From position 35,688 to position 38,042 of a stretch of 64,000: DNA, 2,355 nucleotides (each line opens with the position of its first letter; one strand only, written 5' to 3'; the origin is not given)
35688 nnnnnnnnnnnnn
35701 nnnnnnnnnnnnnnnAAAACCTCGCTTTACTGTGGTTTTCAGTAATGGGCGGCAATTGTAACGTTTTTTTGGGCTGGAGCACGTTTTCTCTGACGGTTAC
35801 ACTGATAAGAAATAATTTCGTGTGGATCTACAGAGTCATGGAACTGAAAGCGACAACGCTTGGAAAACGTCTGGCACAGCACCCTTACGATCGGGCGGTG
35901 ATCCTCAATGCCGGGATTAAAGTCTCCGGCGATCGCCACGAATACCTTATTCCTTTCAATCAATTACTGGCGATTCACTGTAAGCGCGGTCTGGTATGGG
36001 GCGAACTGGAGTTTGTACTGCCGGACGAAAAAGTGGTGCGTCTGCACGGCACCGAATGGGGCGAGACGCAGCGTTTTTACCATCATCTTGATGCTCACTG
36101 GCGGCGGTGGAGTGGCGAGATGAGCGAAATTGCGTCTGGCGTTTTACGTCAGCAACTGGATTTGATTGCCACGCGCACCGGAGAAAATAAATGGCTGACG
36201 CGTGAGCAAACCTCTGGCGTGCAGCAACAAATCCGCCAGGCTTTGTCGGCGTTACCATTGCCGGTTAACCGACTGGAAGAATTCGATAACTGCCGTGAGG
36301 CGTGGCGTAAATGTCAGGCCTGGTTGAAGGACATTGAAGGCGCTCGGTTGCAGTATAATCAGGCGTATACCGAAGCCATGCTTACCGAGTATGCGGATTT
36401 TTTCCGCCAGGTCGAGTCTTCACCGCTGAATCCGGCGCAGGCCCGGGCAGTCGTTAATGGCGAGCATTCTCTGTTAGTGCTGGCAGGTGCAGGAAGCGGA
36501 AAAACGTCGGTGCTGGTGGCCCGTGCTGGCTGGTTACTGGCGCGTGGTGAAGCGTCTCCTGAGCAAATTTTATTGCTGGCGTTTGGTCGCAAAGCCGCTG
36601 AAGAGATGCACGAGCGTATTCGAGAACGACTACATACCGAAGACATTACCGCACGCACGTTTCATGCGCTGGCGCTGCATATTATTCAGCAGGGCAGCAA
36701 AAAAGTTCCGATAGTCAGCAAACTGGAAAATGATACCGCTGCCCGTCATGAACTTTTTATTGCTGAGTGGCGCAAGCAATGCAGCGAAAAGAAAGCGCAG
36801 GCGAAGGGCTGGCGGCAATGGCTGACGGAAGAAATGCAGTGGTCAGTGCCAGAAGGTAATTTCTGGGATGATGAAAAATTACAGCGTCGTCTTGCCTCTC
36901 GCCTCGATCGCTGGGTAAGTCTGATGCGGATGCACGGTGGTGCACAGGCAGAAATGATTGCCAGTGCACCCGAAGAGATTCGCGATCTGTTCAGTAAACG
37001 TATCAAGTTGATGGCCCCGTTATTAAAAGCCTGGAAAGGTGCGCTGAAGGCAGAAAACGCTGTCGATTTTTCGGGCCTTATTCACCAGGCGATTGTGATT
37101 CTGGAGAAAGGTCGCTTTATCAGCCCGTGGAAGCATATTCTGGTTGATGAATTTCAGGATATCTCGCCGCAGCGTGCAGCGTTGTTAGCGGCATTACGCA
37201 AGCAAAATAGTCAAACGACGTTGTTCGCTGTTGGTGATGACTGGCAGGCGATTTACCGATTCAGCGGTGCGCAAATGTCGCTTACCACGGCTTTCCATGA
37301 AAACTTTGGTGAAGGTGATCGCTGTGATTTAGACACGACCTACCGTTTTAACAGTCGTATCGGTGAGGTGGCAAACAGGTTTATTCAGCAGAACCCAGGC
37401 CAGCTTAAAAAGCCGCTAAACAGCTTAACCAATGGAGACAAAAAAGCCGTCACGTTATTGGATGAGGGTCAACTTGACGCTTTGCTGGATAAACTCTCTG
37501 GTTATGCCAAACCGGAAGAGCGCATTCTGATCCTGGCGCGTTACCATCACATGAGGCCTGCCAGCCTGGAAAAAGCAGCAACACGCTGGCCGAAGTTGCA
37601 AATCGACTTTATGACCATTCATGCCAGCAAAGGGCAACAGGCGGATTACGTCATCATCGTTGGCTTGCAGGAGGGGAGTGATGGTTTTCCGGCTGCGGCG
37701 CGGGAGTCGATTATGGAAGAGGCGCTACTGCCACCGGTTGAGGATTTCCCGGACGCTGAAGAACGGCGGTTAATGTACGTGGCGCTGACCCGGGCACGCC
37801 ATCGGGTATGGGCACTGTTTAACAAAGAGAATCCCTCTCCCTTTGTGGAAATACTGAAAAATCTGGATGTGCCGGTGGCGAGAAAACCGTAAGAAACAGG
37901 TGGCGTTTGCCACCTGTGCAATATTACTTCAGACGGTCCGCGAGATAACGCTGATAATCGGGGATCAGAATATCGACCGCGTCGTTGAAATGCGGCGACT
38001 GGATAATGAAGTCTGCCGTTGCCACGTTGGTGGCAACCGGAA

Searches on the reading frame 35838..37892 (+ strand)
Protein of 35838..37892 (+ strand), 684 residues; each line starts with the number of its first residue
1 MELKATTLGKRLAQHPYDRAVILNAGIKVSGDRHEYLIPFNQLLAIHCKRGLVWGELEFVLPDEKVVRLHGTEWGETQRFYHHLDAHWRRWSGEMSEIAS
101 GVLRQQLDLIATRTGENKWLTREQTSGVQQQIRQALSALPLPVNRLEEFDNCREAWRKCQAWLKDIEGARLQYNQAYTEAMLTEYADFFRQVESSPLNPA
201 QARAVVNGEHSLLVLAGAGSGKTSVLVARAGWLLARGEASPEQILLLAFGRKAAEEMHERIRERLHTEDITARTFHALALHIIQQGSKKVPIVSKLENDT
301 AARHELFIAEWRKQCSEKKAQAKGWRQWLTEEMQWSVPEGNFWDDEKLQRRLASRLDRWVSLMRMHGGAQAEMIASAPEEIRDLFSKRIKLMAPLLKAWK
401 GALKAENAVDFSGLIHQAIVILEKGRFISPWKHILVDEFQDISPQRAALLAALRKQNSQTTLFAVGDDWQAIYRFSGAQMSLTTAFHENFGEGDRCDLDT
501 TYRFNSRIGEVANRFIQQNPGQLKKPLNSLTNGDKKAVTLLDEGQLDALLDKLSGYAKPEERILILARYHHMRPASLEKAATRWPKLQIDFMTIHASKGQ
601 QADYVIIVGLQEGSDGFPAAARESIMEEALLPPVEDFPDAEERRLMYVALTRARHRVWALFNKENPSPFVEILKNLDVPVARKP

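Call 49: list_cluster_members(proteins=[window:35838-37892:+, window:40147-41337:-, window:39772-40089:-, window:44625-46418:+, window:37924-38382:-])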
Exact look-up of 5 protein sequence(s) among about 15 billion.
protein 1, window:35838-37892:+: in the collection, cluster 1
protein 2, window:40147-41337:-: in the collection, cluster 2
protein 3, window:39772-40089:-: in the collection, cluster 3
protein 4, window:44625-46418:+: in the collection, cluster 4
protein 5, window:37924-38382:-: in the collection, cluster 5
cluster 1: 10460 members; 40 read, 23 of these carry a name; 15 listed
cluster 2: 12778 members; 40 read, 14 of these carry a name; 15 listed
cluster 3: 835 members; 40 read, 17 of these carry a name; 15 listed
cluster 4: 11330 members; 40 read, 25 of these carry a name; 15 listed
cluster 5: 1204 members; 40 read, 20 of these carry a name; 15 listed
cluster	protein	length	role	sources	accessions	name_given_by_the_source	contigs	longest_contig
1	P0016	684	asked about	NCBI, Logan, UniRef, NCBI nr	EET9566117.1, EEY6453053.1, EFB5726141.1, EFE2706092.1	DNA helicase IV [Escherichia coli] | DNA 3'-5' helicase n=2 Tax=Escherichia coli TaxID=562 RepID=A0A5N3CVP8_ECOLX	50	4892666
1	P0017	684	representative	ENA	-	-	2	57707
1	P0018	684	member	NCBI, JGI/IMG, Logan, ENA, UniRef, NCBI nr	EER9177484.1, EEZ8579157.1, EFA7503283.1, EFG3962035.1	DNA helicase IV [Escherichia coli] | DNA 3'-5' helicase n=1 Tax=Escherichia coli TaxID=562 RepID=A0A795KNM9_ECOLX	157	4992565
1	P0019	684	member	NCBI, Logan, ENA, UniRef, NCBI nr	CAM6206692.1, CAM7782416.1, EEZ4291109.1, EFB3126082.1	DNA helicase IV [Escherichia coli] | DNA helicase IV n=1 Tax=Escherichia coli TaxID=562 RepID=UPI000B3DCFB2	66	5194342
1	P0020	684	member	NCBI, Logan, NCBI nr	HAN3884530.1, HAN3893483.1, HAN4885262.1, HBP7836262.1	TPA: DNA helicase IV [Escherichia coli] | DNA helicase IV [Escherichia coli]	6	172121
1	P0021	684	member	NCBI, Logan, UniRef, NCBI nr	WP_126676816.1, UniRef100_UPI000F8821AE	DNA helicase IV [Escherichia coli] | DNA helicase IV n=1 Tax=Escherichia coli TaxID=562 RepID=UPI000F8821AE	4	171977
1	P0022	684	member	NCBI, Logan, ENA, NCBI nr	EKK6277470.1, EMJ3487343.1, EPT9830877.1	DNA helicase IV [Escherichia coli]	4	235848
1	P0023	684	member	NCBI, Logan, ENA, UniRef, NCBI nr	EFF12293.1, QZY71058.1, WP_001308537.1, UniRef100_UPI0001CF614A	DNA helicase IV [Escherichia coli] | DNA helicase IV n=1 Tax=Escherichia coli TaxID=562 RepID=UPI0001CF614A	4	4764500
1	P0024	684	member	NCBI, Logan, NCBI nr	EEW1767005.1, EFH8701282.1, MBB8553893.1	DNA helicase IV [Escherichia coli]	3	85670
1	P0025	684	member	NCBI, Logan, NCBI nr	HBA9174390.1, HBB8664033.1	TPA: DNA helicase IV [Escherichia coli] | DNA helicase IV [Escherichia coli]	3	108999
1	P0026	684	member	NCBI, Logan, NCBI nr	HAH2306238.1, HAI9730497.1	TPA: DNA helicase IV [Escherichia coli] | DNA helicase IV [Escherichia coli]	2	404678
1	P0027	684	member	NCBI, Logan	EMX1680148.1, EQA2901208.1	DNA helicase IV [Escherichia coli]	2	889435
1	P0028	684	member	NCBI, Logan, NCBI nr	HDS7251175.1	TPA: DNA helicase IV [Escherichia coli] | DNA helicase IV [Escherichia coli]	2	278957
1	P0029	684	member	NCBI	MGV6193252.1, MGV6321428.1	DNA helicase IV [Escherichia coli]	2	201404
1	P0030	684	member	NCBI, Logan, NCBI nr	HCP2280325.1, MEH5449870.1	DNA helicase IV [Escherichia coli]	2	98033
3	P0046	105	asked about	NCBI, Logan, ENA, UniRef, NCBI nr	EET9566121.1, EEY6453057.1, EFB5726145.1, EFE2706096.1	heat shock protein HspQ [Escherichia coli] | Heat shock protein HspQ n=1 Tax=Escherichia coli TaxID=562 RepID=A0A5N3CV09_ECOLX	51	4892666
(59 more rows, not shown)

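Call 50: find_encoding_contigs(protein=P0046, flank=700, max_places=10)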
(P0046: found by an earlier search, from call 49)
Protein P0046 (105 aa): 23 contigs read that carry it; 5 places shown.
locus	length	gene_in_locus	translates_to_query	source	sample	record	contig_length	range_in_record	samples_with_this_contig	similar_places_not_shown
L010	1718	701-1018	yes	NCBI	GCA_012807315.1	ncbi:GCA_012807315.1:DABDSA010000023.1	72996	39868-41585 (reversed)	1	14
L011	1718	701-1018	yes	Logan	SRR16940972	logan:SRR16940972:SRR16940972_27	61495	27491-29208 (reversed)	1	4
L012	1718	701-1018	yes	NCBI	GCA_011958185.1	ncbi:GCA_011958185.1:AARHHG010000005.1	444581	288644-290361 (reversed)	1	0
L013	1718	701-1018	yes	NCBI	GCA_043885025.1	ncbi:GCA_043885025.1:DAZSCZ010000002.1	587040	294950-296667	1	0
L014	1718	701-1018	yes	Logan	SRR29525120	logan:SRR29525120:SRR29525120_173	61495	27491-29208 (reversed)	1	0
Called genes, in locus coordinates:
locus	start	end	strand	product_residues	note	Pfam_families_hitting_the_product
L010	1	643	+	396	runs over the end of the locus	PF17785:PUA_3, PF10672:Methyltrans_SAM, PF02475:TRM5-TYW2_MTfase (weak), PF03602:Cons_hypoth95, PF05175:MTS (weak), PF13847:Methyltransf_31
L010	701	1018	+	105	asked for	PF08755:YccV-like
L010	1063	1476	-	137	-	PF13380:CoA_binding_2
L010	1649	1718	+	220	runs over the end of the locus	PF09829:DUF2057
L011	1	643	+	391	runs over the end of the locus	PF17785:PUA_3, PF10672:Methyltrans_SAM, PF02475:TRM5-TYW2_MTfase (weak), PF03602:Cons_hypoth95, PF05175:MTS (weak), PF13847:Methyltransf_31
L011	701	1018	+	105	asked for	PF08755:YccV-like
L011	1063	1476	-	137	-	PF13380:CoA_binding_2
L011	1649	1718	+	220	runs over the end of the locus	PF09829:DUF2057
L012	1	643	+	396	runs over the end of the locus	PF17785:PUA_3, PF10672:Methyltrans_SAM, PF02475:TRM5-TYW2_MTfase (weak), PF03602:Cons_hypoth95, PF05175:MTS (weak), PF13847:Methyltransf_31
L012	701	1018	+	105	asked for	PF08755:YccV-like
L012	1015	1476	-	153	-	PF13380:CoA_binding_2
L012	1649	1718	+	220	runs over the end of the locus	PF09829:DUF2057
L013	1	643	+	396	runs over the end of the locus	PF17785:PUA_3, PF10672:Methyltrans_SAM, PF02475:TRM5-TYW2_MTfase (weak), PF03602:Cons_hypoth95, PF05175:MTS (weak), PF13847:Methyltransf_31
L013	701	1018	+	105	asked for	PF08755:YccV-like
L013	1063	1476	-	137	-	PF13380:CoA_binding_2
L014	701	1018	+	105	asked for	PF08755:YccV-like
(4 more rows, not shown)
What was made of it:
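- Of 23 contigs read with the same hspQ allele, 22 have a 137-aa yccU (call 50).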
